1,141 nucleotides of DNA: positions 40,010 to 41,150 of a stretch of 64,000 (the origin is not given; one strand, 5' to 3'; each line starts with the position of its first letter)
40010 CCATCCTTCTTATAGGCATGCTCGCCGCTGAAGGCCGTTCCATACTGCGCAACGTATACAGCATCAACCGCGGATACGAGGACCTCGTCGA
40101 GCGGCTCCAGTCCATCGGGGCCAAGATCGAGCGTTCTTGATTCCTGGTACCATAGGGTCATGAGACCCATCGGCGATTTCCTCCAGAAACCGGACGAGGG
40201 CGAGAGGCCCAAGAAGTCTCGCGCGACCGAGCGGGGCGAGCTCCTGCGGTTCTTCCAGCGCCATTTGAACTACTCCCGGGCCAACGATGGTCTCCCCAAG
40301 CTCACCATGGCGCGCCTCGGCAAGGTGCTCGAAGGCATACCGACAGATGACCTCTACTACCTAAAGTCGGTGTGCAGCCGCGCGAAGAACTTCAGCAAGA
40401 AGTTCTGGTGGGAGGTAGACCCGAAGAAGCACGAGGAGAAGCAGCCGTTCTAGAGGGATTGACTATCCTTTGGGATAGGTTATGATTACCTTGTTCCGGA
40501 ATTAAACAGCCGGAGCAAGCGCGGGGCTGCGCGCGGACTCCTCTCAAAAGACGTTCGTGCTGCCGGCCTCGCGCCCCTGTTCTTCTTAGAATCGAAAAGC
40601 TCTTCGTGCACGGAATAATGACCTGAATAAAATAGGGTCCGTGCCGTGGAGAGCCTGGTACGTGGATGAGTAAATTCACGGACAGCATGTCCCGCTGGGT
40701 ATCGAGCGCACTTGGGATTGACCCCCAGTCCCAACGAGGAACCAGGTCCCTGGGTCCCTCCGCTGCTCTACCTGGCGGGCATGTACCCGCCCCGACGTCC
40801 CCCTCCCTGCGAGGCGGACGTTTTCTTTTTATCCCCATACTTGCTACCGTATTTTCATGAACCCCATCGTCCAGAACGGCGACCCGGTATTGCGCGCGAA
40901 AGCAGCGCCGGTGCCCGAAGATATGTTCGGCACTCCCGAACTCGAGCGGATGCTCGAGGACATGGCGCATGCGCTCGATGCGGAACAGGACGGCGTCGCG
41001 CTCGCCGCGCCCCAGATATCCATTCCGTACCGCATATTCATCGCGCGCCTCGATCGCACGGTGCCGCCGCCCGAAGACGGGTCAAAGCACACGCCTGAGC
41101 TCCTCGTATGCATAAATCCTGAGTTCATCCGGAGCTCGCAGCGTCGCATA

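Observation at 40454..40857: A 400-bp noncoding leader ending in a strong intrinsic terminator 20 nt before def, which has no SD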

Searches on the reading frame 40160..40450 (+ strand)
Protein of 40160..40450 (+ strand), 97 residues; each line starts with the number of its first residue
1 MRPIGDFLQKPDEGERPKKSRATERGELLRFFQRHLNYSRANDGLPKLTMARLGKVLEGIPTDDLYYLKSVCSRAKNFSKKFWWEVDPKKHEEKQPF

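Call 18: find_related_loci(query=A1, collection=metagenome_contigs, flank=3000)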
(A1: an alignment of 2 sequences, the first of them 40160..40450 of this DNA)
Query A1 (97 aa) in metagenome_contigs; peptide patterns used: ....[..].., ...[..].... (x = any residue, [..] = any of these).
600 stretches matched a pattern (row limit reached: there are more); 410 encode a relative of the query (tblastn E <= 1e-3); the best 80 are kept; 80 distinct loci.
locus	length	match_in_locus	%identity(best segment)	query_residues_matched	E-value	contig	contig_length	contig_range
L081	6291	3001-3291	98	1-97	1e-62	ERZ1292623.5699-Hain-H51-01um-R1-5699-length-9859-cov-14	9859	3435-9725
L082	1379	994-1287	88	1-97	3e-57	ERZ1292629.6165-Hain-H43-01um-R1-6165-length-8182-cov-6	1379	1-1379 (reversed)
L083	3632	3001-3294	88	1-97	5e-55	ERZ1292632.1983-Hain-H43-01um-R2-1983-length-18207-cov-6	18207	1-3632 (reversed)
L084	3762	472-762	80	1-97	6e-53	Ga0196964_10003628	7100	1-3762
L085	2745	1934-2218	77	1-97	1e-48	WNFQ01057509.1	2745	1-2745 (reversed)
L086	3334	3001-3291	78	1-97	2e-47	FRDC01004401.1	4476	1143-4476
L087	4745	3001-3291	78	1-97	4e-47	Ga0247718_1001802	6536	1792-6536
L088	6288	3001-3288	73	1-97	2e-46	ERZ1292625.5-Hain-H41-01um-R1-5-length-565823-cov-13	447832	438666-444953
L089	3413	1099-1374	74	1-96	9e-44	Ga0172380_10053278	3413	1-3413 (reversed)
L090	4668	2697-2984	70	1-97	5e-43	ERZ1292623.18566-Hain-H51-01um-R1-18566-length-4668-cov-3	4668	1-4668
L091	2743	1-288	69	1-97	5e-43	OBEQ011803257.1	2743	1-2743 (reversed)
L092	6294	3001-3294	69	1-97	3e-42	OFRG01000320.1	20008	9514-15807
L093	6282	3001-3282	68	1-97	2e-42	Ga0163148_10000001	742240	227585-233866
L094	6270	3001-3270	74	1-92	3e-42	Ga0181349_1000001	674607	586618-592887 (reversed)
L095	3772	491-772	68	1-97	9e-42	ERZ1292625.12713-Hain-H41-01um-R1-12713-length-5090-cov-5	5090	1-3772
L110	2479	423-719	66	1-96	7e-39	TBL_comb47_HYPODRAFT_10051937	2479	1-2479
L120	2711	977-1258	70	1-91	4e-38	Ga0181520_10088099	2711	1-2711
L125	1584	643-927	67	1-92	3e-38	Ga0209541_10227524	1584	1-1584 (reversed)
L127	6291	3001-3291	66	1-94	1e-37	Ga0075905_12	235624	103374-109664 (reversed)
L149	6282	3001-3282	64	1-91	7e-37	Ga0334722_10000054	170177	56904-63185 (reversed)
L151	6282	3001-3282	68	1-91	5e-37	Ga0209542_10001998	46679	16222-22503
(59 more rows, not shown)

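Call 29: find_homologous_proteins(query=window:40160-40450:+, max_evalue=1e-20)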
Query window:40160-40450:+ (97 aa): 433 proteins with E <= 1e-20 among 435 candidates; the best 120 are listed.
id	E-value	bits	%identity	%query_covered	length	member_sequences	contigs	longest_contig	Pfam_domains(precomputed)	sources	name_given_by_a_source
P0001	2.2e-58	212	97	100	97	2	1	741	-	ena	-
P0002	4.1e-52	192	84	100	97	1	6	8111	-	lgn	-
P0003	3.8e-51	189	85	100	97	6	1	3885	-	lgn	-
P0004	3.9e-51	189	86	100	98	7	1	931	-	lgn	-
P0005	7.2e-50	185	82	100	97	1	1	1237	-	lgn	-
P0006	1.4e-49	184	81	100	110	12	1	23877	-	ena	-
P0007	1.6e-49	184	82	100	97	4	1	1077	-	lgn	-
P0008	4.7e-49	183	86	100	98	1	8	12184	-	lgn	-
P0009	6.3e-49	182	79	100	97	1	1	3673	-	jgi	-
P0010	1.2e-47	178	80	100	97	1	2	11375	-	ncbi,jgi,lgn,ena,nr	ncbi:MAG TPA: hypothetical protein VEA36_03350 [Candidatus Paceibacterota bacterium]|nr:hypothetical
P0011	6.7e-45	169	78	100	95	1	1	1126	-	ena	-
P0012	1.1e-44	168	82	96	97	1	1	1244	-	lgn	-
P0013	9.5e-44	165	78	96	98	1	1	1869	-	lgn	-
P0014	3.4e-43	164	75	100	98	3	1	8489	-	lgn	-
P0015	4.7e-43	163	76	100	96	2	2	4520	-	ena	-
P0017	4.9e-43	163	78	100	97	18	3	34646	-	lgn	-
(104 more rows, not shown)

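Call 30: find_encoding_contigs(protein=P0002, flank=1500, max_places=6)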
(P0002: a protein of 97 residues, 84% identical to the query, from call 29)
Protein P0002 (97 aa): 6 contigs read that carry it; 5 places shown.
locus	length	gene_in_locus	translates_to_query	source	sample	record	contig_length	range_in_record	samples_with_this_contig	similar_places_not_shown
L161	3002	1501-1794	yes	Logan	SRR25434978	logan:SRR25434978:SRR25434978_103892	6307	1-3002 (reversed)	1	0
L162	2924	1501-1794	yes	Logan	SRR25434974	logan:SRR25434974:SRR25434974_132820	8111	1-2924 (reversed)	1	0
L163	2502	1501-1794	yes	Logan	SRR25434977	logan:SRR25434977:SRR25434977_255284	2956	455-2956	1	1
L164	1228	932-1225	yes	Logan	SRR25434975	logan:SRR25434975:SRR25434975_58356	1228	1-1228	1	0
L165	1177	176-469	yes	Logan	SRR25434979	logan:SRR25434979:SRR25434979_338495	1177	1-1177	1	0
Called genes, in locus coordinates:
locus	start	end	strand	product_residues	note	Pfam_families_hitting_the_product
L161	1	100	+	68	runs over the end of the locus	-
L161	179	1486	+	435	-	PF00275:EPSP_synthase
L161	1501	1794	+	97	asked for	-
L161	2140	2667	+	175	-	PF01327:Pep_deformylase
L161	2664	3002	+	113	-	?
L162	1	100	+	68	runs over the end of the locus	-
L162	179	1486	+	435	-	PF00275:EPSP_synthase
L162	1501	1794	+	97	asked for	-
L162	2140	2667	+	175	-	PF01327:Pep_deformylase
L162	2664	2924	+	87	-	?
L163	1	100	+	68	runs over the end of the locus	-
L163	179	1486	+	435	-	PF00275:EPSP_synthase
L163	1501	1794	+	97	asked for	-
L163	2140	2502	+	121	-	?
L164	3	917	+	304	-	?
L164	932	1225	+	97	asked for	-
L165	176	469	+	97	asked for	-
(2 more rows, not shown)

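Call 31: find_encoding_contigs(protein=P0008, flank=1500, max_places=8)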
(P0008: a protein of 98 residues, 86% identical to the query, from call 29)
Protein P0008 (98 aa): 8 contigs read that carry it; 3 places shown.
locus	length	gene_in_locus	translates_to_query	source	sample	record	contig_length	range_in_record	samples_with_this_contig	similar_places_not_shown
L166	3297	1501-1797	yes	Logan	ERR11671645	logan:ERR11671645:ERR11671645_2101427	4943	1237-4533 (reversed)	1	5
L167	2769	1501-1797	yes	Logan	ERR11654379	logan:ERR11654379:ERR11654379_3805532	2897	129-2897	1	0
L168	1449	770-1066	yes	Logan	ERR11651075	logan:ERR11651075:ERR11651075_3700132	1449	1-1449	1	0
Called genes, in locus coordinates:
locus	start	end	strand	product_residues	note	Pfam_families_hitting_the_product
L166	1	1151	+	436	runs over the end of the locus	PF00275:EPSP_synthase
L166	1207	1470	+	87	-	-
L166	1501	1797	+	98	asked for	-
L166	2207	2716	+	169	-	PF01327:Pep_deformylase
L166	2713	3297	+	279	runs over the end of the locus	PF00551:Formyl_trans_N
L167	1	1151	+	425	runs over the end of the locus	?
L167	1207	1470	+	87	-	-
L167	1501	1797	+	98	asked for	-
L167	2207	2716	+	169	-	PF01327:Pep_deformylase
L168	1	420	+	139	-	?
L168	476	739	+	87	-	-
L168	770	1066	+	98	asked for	-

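Call 32: find_encoding_contigs(protein=P0003, flank=1500, max_places=4)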
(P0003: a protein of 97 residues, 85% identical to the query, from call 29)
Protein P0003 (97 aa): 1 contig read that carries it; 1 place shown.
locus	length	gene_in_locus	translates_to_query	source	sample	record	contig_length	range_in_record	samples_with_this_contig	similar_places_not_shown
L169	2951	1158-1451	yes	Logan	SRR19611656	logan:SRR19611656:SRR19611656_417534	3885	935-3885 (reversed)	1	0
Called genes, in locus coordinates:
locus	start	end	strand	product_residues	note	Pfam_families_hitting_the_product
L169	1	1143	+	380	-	?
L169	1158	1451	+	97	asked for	-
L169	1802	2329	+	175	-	PF01327:Pep_deformylase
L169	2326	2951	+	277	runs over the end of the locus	PF00551:Formyl_trans_N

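Call 33: find_encoding_contigs(protein=P0006, flank=1500, max_places=3)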
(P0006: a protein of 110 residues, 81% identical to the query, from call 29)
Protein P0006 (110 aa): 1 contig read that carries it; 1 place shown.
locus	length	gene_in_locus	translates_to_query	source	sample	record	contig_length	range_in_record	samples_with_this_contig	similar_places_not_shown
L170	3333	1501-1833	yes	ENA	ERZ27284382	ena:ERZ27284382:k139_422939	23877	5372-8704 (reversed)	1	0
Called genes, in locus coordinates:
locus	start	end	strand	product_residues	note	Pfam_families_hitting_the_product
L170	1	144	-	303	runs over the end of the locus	PF00022:Actin, PF06723:MreB_Mbl, PF00012:HSP70, PF14450:FtsA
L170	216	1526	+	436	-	PF00275:EPSP_synthase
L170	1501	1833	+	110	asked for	-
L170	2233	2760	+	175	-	PF01327:Pep_deformylase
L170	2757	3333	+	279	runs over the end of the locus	PF00551:Formyl_trans_N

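Call 34: find_encoding_contigs(protein=P0010, flank=1500, max_places=3)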
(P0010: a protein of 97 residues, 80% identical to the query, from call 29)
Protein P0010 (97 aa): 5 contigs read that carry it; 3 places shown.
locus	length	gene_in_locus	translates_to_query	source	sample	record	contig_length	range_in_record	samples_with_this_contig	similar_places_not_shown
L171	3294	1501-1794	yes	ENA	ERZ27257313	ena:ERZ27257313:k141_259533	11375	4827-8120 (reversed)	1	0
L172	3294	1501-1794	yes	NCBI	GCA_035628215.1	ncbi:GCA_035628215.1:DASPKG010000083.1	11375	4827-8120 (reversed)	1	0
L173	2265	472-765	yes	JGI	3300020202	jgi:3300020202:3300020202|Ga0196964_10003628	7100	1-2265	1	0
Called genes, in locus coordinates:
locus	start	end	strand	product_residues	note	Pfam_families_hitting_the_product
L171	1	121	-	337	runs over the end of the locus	PF00022:Actin, PF06723:MreB_Mbl, PF00012:HSP70, PF14450:FtsA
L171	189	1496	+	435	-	PF00275:EPSP_synthase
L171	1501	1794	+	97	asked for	-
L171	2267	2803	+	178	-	PF01327:Pep_deformylase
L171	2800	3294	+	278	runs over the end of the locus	PF00551:Formyl_trans_N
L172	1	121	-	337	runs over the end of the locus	PF00022:Actin, PF06723:MreB_Mbl, PF00012:HSP70, PF14450:FtsA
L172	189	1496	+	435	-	PF00275:EPSP_synthase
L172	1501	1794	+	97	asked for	-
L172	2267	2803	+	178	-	PF01327:Pep_deformylase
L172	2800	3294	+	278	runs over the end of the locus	PF00551:Formyl_trans_N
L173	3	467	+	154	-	?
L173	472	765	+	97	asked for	-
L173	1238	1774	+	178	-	PF01327:Pep_deformylase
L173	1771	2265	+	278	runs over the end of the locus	PF00551:Formyl_trans_N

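Call 35: find_encoding_contigs(protein=P0009, flank=1500, max_places=3)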
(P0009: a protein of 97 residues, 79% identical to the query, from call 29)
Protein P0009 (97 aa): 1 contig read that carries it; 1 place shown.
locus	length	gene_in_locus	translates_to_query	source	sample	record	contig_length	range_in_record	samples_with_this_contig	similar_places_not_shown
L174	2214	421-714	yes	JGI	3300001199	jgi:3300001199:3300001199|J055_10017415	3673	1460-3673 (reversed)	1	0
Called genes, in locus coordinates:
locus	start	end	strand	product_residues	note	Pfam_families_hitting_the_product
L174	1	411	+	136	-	?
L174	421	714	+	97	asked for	-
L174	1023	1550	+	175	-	PF01327:Pep_deformylase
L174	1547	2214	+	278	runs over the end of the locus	PF00551:Formyl_trans_N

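Call 36: find_encoding_contigs(protein=P0017, flank=1500, max_places=3)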
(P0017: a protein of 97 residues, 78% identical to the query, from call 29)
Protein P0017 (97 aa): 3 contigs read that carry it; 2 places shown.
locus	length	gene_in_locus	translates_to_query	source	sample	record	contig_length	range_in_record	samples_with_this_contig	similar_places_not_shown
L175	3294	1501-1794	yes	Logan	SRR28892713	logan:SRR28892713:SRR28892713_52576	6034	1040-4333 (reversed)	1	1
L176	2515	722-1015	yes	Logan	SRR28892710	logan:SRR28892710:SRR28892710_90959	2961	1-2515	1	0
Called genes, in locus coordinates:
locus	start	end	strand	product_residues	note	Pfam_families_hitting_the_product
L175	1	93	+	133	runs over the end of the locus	-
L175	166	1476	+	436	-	PF00275:EPSP_synthase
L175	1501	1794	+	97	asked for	-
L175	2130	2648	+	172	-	PF01327:Pep_deformylase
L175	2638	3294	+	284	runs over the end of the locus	PF00551:Formyl_trans_N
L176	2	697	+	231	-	?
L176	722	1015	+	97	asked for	-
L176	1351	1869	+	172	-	PF01327:Pep_deformylase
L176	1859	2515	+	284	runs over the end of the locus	PF00551:Formyl_trans_N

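Call 58: search_protein_families(library=pfam, proteins=[window:40160-40450:+], max_evalue=0.1)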
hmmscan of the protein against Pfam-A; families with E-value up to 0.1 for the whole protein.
window:40160-40450:+ (97 aa): 0 families
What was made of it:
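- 40160..40453 (+): Conserved 97-aa hypothetical ORF that always precedes the element (context and synteny anchor). It seems to be leaderless itself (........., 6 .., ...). No Pfam match (call 58).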

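Call 67: find_encoding_contigs(protein=P0005, flank=1200, max_places=3)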
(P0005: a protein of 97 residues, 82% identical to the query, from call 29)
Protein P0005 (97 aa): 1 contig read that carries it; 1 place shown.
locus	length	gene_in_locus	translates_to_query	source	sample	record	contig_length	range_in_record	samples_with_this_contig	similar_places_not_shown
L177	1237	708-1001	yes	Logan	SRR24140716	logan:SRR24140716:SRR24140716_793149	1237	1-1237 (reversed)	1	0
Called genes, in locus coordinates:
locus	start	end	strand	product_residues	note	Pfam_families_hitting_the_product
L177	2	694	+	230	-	?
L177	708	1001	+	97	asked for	-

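Call 68: find_encoding_contigs(protein=P0012, flank=1200, max_places=3)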
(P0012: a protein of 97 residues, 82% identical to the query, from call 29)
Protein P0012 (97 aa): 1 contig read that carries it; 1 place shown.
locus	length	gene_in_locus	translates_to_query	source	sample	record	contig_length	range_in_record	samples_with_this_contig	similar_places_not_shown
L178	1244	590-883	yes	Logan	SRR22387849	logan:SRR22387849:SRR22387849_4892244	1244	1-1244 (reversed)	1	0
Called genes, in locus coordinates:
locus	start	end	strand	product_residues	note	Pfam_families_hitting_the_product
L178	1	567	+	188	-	?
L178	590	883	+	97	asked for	-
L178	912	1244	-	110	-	?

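Call 69: find_encoding_contigs(protein=P0007, flank=1200, max_places=3)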
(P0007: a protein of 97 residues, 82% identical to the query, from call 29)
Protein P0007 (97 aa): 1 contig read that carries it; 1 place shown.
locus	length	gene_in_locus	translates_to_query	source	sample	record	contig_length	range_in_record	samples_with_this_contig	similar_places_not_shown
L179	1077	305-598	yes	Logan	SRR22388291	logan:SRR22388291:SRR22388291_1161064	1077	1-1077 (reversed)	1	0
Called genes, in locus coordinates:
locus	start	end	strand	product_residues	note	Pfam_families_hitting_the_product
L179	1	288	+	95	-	?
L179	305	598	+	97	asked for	-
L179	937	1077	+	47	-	?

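Call 70: find_encoding_contigs(protein=P0004, flank=1200, max_places=3)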
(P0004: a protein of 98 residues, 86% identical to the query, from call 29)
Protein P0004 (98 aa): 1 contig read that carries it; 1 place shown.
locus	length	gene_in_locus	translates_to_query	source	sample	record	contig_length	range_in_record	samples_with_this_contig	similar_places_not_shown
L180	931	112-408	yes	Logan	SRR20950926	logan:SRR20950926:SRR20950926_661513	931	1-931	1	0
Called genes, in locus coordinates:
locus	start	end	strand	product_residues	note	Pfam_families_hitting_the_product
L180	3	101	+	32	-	?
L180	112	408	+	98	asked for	-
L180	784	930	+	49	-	?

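Call 82: predict_structure(alignment_id=A7)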
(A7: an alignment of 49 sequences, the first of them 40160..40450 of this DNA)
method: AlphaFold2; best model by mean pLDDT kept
length: 97 residues; sequences in the alignment: 49
mean_pLDDT: 79.5   pTM: 0.61
mean pLDDT of the five models: 79.5, 78.2, 78.2, 77.9, 76.7
residues with pLDDT >= 90: 24; 70-90: 47; 50-70: 23; < 50: 3
segments of 3 or more residues with pLDDT < 50: none
pLDDT, mean of each block of 10 residues (from residue 1): 70 56 78 91 90 86 89 90 82 55
secondary structure, 60 per line:
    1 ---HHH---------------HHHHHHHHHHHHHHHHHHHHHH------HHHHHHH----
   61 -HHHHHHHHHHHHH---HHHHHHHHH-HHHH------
elements in order: H22-43 H50-56 H62-74 H78-86 H88-91

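Call 84: fold_search(model_id=the predicted structure, library=pdb)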
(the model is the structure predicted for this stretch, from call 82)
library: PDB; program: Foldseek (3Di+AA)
matches with E <= 10: 12; with E <= 0.001: 0
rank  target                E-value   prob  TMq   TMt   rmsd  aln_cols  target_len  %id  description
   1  2dof_MODEL_1_A        5.7e+00  0.05  0.24  0.26   9.0        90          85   19  Solution structure of the fourth FF domain of human transcription factor CA150 (released 2006-10-28)
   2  6v7b_A                6.0e+00  0.08  0.35  0.31  10.7        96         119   17  Cryo-EM reconstruction of Pyrobaculum filamentous virus 2 (PFV2) (released 2020-04-01)
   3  7p30_2                6.0e+00  0.08  0.30  0.07   7.4        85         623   12  3.0 A resolution structure of a DNA-loaded MCM double hexamer (released 2022-02-02)
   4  4iw1                  7.2e+00  0.12  0.25  0.05   7.1        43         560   26  HSA-fructose complex (released 2013-04-24)
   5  5cwc                  7.6e+00  0.15  0.40  0.23   5.3        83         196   11  Crystal structure of de novo designed helical repeat protein DHR5 (released 2015-12-16)
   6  8qe9_1I               7.6e+00  0.08  0.30  0.17  10.5        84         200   11  Complex between the 80a-Sak SSAP and the SaPI2 Stl master regulator (released 2025-03-05)
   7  2ras_A                7.6e+00  0.01  0.15  0.08  14.4       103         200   16  Crystal structure of a putative tetr/acrr family transcriptional regulator (saro_0558) from novosphingobium aromaticiv (released 2007-10-16)
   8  6n1l                  8.5e+00  0.06  0.27  0.20  11.9        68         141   16  The complement inhibitory domain of B. burgdorferi BBK32. (released 2019-03-27)
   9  6p4w_A                9.0e+00  0.07  0.27  0.07   9.2        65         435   18  XPB helicase in a complex with truncated Bax1 from Sulfurisphaera tokodaii at 2.96 Angstrom resolution (released 2020-06-03)
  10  1wty_B                9.0e+00  0.03  0.22  0.19  14.5        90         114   14  Crystal structure of a probable nucleotidyl transferase protein from thermus thermophilus HB8 (released 2004-12-07)
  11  6rv2_B                9.5e+00  0.07  0.30  0.13  10.0        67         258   13  Crystal structure of the human two pore domain potassium ion channel TASK-1 (K2P3.1) in a closed conformation (released 2019-08-07)
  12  6p4o_E                9.5e+00  0.06  0.27  0.07   9.4        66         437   18  Complex of XPB helicase with Bax1 endonuclease from Sulfurisphaera tokodaii at 3.15 Angstroms resolution (released 2020-06-03)
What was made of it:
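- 40160..40453 (+): The AlphaFold2 model is all-helical with pLDDT 79.5 and has no PDB fold match (calls 82, 84).
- Tried and rejected: Small-ORF function: no Pfam match and no PDB fold match (calls 58, 84).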

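Call 90: search_protein_families(library=pfam, proteins=[L125:958-1233:+], max_evalue=0.01)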
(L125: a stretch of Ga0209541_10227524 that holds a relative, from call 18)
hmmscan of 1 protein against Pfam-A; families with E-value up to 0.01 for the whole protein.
L125:958-1233:+ (92 aa): 3 families
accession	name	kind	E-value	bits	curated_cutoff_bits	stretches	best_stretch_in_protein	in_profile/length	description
PF01541.30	GIY-YIG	-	7.5e-18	65.1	22.6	1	9-76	1-71/78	GIY-YIG catalytic domain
PF10544.15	T5orf172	-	0.0012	19.7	20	1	11-79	2-69/101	T5orf172 domain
PF07101.16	DUF1363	-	0.0019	19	24.2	1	8-91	29-111/124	Protein of unknown function (DUF1363)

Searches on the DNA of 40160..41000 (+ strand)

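Call 4: search_rna_families(source=window, start=40300, end=41000, threshold=evalue, max_evalue=10, show_alignments=3)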
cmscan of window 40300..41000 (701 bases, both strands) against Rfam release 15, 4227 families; matches with E-value up to 10: 0.
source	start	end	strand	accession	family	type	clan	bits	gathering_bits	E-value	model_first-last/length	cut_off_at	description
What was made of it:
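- On Known Rfam families (tmRNA, RNase P, SRP, 6S, riboswitches, T-box, 6C, RsaE, raiA and others): There were 0 hits at E<=10 in 40300-41000 (call 4).
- Closest known: 6S RNA / Ms1 RNA. Different: No Rfam 6S hit (call 4).
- No Rfam 6S match at E<=10 (call 4).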

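Call 62: search_rna_families(sources=[L161, L166, L169, L170, L171, L174, L175, L089, L096, L085], threshold=evalue, max_evalue=5)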
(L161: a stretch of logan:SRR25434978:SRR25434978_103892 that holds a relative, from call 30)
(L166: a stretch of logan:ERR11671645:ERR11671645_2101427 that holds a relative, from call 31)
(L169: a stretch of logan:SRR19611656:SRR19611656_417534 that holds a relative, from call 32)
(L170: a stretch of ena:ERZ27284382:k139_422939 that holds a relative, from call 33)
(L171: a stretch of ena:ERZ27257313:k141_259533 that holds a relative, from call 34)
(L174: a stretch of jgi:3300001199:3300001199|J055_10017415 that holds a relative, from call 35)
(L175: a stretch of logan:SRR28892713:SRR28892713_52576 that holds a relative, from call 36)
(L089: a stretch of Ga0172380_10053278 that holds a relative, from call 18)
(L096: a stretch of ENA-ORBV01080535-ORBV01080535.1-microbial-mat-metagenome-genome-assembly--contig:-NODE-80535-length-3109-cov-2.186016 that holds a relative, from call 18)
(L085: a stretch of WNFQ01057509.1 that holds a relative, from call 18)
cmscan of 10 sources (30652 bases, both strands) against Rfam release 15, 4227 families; matches with E-value up to 5: 1.
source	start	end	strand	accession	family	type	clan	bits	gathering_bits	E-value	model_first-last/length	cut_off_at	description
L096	2728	2805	+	RF01119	sR32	Gene; snRNA; snoRNA; CD-box;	-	16.9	40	2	1-57/57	no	Small nucleolar RNA sR32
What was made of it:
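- On Known Rfam families (tmRNA, RNase P, SRP, 6S, riboswitches, T-box, 6C, RsaE, raiA and others): Across ten homologous loci there were 0 relevant hits at E<=5 (call 62).
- Closest known: 6C RNA of Actinobacteria. Different: No Rfam match at E<=10 (calls 4, 62).
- Closest known: RsaE/RoxS-type sRNAs of Firmicutes. Different: No sequence or model match (calls 4, 62).
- No Rfam riboswitch or T-box hit at E<=10 (calls 4, 62). cmscan against 4227 Rfam families found nothing at E<=10 in the window region, and nothing at E<=5 in the RNA regions of ten homologous loci (calls 4, 62).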

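Call 85: search_dna_similar(query=window:40454-40856:+, collection=phages, mode=distant, max_rows=5)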
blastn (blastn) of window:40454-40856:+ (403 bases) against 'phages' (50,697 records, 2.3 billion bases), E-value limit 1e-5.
No match.

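Call 86: search_dna_similar(query=window:40454-40856:+, collection=plasmids, mode=distant, max_rows=5)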
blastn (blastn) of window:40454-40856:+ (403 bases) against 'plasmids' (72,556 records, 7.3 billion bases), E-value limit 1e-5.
No match.
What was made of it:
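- On Mobile element (MITE or insertion sequence): No phage or plasmid match (calls 85, 86).
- No match in phages or plasmids (calls 85, 86).
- Tried and rejected: Phage and plasmid collections: no match (calls 85, 86).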
